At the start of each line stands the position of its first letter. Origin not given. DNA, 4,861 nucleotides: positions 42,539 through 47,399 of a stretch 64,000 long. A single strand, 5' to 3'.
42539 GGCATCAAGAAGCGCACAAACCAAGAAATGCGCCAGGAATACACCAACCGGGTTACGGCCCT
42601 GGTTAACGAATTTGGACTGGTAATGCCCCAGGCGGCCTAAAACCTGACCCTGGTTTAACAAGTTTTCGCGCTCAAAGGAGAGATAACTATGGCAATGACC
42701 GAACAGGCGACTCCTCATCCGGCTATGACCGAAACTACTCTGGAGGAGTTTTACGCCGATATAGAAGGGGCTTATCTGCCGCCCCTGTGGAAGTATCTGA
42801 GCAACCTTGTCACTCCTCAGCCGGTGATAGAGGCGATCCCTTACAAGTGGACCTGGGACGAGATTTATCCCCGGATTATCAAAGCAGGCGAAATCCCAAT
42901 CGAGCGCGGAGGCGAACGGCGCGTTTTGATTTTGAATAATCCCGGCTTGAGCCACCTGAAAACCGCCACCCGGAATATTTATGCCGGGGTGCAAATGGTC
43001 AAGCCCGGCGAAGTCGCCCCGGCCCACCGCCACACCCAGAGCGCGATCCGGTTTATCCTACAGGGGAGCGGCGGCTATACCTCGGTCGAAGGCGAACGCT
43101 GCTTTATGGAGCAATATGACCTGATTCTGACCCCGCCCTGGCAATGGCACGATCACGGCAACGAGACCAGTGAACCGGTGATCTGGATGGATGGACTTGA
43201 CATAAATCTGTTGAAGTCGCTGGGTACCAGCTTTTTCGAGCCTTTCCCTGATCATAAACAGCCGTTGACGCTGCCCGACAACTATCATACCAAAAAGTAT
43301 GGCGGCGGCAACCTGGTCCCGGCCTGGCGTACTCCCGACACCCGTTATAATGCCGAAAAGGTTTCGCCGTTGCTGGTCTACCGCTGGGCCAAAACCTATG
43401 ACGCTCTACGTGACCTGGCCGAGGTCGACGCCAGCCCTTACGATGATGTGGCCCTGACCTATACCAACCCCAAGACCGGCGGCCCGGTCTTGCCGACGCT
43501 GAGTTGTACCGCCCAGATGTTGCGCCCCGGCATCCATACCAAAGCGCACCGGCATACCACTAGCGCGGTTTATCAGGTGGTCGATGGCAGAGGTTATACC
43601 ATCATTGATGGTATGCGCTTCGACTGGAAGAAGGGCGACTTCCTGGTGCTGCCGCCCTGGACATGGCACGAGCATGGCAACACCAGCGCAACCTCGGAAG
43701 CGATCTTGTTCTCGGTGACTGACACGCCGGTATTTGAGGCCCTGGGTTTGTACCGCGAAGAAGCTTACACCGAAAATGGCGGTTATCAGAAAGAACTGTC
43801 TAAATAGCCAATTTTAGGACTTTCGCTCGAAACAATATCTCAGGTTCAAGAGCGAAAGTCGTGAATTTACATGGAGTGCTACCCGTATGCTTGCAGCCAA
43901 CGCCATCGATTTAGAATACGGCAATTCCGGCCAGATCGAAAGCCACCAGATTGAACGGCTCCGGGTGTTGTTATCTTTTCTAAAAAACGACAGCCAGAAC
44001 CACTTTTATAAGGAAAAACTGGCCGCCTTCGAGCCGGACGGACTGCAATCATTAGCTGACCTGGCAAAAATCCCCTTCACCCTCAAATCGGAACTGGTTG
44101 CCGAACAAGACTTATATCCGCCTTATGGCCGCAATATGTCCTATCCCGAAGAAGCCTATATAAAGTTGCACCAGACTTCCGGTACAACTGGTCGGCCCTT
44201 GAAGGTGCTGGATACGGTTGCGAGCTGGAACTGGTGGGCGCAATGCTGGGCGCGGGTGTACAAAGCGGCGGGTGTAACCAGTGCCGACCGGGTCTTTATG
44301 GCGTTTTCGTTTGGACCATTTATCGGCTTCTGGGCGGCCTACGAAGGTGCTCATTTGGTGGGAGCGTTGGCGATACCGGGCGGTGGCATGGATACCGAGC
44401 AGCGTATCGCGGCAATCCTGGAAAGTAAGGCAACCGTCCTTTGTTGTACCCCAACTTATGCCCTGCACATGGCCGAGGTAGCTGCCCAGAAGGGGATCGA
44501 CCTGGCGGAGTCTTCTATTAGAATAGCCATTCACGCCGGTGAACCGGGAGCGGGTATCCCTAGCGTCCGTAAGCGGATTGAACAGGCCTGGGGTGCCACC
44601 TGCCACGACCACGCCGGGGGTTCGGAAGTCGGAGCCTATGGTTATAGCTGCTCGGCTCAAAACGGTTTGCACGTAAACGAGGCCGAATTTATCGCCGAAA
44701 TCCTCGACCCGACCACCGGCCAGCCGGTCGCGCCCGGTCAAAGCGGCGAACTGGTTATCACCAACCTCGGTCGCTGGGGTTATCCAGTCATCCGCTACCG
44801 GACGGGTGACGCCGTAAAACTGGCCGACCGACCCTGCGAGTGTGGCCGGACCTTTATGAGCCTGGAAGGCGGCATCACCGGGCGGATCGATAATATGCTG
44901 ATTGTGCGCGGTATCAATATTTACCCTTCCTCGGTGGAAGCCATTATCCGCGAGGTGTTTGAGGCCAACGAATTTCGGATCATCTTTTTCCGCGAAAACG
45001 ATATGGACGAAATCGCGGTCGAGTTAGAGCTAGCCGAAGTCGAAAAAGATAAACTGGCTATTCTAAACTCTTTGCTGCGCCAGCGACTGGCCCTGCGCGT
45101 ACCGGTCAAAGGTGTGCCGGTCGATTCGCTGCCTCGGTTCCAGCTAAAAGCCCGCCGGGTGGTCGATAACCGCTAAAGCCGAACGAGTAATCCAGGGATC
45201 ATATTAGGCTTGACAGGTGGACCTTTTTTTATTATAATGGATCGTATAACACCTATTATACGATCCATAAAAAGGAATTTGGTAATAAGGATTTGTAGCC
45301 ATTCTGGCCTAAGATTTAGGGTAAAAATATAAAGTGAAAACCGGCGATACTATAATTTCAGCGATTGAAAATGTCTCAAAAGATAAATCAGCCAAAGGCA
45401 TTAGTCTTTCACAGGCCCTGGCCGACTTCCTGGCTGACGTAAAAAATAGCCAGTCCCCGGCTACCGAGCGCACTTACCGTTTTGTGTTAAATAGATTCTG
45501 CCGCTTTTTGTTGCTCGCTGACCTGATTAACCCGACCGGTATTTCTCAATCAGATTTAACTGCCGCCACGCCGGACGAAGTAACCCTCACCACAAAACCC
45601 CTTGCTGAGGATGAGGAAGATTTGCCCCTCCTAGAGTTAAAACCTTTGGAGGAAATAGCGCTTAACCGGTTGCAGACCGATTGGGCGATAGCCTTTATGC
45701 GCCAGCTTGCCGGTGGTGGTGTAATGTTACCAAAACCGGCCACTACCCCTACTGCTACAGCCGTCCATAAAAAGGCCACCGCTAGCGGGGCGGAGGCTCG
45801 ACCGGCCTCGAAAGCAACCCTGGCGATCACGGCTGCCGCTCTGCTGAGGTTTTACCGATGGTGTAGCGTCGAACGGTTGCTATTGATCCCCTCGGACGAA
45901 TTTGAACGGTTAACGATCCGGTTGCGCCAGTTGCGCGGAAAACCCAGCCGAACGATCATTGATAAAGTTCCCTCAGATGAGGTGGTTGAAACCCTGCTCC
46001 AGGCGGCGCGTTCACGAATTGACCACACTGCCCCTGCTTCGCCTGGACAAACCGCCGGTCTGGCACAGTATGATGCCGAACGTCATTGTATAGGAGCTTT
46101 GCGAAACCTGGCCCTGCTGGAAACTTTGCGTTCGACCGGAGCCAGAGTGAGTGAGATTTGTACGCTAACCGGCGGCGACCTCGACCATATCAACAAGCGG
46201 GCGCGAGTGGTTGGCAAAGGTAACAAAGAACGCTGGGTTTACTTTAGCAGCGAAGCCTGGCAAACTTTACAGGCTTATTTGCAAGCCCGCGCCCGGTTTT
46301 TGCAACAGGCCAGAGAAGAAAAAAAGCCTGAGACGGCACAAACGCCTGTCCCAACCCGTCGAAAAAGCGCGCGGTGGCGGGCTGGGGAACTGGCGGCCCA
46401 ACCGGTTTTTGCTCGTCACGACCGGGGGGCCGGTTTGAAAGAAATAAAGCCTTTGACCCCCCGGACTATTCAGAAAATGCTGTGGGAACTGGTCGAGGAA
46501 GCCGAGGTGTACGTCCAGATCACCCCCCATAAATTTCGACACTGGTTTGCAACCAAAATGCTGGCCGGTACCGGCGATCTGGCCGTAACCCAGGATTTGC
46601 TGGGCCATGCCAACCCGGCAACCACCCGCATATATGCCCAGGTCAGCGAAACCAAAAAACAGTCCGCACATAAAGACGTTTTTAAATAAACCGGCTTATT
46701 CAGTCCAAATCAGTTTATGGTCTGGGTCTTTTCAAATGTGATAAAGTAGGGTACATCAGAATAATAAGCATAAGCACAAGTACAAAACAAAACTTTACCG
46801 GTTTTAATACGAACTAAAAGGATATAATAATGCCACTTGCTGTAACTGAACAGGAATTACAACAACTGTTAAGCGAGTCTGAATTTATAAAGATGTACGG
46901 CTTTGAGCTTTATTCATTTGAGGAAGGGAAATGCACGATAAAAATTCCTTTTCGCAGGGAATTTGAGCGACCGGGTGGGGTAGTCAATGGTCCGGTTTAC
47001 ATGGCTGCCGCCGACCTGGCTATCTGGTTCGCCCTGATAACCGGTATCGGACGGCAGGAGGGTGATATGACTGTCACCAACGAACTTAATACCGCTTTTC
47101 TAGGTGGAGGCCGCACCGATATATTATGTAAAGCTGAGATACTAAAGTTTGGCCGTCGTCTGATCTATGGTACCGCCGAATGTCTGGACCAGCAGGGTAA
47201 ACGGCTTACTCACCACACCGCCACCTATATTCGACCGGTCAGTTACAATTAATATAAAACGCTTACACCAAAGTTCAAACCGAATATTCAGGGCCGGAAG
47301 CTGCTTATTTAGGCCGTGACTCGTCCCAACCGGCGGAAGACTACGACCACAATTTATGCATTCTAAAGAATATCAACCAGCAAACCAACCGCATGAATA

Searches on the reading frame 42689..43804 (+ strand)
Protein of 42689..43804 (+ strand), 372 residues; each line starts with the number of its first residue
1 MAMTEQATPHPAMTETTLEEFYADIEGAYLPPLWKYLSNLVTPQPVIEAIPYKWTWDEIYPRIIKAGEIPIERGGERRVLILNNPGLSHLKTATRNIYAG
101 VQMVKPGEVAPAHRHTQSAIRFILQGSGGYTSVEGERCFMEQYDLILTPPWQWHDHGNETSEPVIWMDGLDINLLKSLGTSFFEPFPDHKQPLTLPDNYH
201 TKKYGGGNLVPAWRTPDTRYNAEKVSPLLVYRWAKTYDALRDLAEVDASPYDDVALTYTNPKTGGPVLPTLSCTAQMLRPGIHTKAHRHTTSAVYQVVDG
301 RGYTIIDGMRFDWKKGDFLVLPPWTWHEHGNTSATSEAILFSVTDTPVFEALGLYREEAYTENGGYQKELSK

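Call 11: search_protein_families(library=ncbifam, proteins=[window:42689-43804:+], max_evalue=0.001)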
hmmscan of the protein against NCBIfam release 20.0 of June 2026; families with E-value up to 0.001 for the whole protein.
window:42689-43804:+ (372 aa): 3 families
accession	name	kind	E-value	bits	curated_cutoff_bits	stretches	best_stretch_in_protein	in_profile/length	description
NF049978.1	AminoSalDhMabB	equivalog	8.9e-111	370.7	650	1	18-368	1-344/351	5-aminosalicylate 1,2-dioxygenase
TIGR02272.1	gentisate_1_2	equivalog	7.5e-104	347.3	442.1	1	18-358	3-335/336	gentisate 1,2-dioxygenase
NF049940.1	MandnitrLy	equivalog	9.4e-08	31.9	140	0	276-335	40-100/130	(R)-mandelonitrile lyase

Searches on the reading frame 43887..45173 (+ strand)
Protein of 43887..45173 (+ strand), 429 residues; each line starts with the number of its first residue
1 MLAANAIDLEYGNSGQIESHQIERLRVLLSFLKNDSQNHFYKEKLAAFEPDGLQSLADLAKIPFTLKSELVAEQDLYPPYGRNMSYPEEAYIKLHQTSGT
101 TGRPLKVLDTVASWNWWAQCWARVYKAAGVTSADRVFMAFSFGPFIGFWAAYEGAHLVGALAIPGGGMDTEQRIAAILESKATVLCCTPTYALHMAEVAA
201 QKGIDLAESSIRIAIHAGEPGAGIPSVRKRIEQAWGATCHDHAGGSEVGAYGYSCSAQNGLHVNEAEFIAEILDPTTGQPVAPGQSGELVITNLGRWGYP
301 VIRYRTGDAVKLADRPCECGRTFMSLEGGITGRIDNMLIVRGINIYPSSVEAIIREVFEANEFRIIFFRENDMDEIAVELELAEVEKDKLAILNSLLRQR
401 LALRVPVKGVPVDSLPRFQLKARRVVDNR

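Call 11: search_protein_families(library=ncbifam, proteins=[window:43887-45173:+], max_evalue=0.001)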
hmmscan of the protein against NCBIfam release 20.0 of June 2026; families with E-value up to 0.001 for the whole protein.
window:43887-45173:+ (429 aa): 34 families (the best 25 are shown)
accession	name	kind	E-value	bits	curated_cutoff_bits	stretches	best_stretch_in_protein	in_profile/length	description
NF041878.1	paak_haloarch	equivalog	7.5e-82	275.2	700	1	12-402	8-394/427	phenylacetate--CoA ligase PaaK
TIGR02155.1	PA_CoA_ligase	equivalog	1.9e-73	247.4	646.3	1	16-429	7-422/422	phenylacetate--CoA ligase PaaK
NF053551.1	FlxY_rubin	equivalog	4.7e-52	177.1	520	1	14-421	6-411/424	flexirubin biosynthesis putative acyl-CoA ligase FlxY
NF045666.1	DVU1553_fam_AMP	equivalog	4.5e-43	147.6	300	1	14-327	20-325/331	DVU_1553 family AMP-dependent CoA ligase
TIGR03335.1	F390_ftsA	equivalog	2.3e-31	109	458.7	1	8-328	5-325/445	coenzyme F390 synthetase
NF041217.1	BagE_FevW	exception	8.7e-30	104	800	1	18-424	14-401/424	bagremycin/ferroverdin synthetase BagE/FevW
NF005801.1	PRK07656.1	equivalog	8e-14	51.1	657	1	89-216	164-286/500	FadD3 family acyl-CoA ligase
NF009071.0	PRK12406.1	subfamily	1.4e-10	40.2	701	1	92-417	156-487/510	acyl-CoA synthetase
NF009233.0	PRK12583.1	subfamily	2.4e-09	36.2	832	1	8-354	142-470/558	fatty acid CoA ligase family protein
NF004837.0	PRK06187.1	subfamily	7.6e-09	34.3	476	0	88-247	169-322/531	long-chain-fatty-acid--CoA ligase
TIGR01733.1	AA-adenyl-dom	subfamily_domain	1.3e-08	34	317.4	1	95-292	126-325/409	amino acid adenylation domain-containing protein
TIGR02304.1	aden_form_hyp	equivalog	5.3e-08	32.3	251.9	1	290-396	283-393/430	F390 synthetase-related protein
NF005702.0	PRK07514.1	subfamily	6.8e-08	31.3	558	1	330-418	396-486/506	malonyl-CoA synthase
NF004114.0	PRK05605.1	equivalog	7e-08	31.2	766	1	330-420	465-557/575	long-chain-fatty-acid--CoA ligase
NF004282.0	PRK05691.1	subfamily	3.1e-07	26.8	4090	1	330-381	446-500/4334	non-ribosomal peptide synthase/polyketide synthase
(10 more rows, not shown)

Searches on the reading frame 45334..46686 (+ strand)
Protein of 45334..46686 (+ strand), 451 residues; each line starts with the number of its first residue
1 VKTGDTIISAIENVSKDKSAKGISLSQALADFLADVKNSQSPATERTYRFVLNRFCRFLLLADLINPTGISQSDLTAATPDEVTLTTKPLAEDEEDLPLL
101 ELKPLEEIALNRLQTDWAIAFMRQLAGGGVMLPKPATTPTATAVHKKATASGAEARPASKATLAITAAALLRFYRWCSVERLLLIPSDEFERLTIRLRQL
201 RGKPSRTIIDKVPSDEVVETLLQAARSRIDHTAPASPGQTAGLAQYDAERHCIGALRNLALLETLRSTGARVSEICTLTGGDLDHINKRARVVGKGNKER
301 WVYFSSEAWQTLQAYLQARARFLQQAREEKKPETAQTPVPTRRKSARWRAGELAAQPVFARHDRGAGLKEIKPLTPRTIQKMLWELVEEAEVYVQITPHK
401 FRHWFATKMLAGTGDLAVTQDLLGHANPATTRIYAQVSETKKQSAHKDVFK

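Call 11: search_protein_families(library=ncbifam, proteins=[window:45334-46686:+], max_evalue=0.001)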
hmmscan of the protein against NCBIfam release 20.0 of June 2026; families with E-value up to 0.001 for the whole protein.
window:45334-46686:+ (451 aa): 8 families
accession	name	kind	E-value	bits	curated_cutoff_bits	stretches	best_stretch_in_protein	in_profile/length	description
TIGR02224.1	recomb_XerC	equivalog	4.1e-41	141.3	335.15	2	372-449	212-289/295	tyrosine recombinase XerC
NF040815.2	recomb_XerA_Arch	equivalog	1.8e-38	132.6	220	2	372-442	189-259/263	site-specific tyrosine recombinase/integron integrase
TIGR02225.1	recomb_XerD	equivalog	2.8e-36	125.3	329.6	2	214-329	105-197/290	site-specific tyrosine recombinase XerD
NF001399.0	PRK00283.1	subfamily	6.7e-36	124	279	1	155-447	65-293/300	tyrosine recombinase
NF003462.0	PRK05084.1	equivalog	6.2e-23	81.1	267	2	370-448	279-355/360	tyrosine recombinase XerS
TIGR02249.1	integrase_gron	subfamily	2.7e-21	76.2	265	1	263-442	123-305/315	integron integrase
NF002331.0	PRK01287.1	subfamily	6.6e-21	74.7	371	2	372-447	246-322/365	site-specific tyrosine recombinase XerC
NF011946.0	PRK15417.1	equivalog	3.1e-14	52.9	435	1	264-441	139-319/337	integron integrase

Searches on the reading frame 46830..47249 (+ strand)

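Call 11: search_protein_families(library=ncbifam, proteins=[window:46830-47249:+], max_evalue=0.001)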
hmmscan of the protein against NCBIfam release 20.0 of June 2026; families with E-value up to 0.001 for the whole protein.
window:46830-47249:+ (140 aa): 1 family
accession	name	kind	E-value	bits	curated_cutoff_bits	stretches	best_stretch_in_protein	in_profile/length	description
TIGR00369.1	unchar_dom_1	domain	1e-09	38.5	36.6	1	19-134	2-116/117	hotdog fold thioesterase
